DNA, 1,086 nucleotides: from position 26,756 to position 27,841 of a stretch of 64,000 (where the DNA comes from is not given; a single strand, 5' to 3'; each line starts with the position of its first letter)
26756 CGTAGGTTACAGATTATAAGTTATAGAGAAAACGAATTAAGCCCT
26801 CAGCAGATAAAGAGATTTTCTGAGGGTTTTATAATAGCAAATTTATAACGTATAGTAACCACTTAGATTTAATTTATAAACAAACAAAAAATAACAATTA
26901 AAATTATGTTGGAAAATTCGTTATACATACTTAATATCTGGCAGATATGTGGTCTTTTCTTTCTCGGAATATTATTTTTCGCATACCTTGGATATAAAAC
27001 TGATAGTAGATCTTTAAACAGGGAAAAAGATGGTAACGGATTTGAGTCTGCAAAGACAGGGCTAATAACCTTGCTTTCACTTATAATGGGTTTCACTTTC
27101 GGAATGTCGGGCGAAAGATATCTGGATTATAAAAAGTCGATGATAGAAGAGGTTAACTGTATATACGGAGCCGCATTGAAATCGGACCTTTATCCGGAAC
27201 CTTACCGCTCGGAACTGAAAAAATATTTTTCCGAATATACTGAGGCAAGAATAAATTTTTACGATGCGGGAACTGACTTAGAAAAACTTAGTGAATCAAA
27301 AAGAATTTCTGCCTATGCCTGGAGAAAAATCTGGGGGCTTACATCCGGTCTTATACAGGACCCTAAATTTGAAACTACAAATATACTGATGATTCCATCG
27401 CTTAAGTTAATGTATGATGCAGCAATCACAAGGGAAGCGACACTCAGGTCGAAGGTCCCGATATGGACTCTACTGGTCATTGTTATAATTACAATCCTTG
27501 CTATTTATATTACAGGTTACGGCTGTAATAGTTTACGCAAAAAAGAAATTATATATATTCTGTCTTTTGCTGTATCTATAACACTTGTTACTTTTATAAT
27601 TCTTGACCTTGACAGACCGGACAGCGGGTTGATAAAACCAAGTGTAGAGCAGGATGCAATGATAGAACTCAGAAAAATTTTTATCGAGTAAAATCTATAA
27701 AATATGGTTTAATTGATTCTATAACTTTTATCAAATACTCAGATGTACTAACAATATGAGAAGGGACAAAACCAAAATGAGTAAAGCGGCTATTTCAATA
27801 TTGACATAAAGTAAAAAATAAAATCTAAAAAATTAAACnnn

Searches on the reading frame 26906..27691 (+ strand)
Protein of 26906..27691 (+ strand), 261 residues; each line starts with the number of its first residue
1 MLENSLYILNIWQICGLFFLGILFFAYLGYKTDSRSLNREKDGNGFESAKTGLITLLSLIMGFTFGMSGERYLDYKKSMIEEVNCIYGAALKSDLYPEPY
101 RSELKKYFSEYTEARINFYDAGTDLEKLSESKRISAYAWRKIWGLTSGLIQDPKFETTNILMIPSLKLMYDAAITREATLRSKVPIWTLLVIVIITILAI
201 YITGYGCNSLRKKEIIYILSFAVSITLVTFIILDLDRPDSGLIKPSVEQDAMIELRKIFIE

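Call 49: search_protein_families(library=pfam, proteins=[window:26906-27691:+], max_evalue=0.001)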
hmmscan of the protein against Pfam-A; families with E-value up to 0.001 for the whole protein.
window:26906-27691:+ (261 aa): 1 family
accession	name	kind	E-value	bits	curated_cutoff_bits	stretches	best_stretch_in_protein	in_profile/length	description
PF14023.12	Bestrophin-like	-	2.4e-05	24.5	32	1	56-242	40-224/232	Bestrophin-like domain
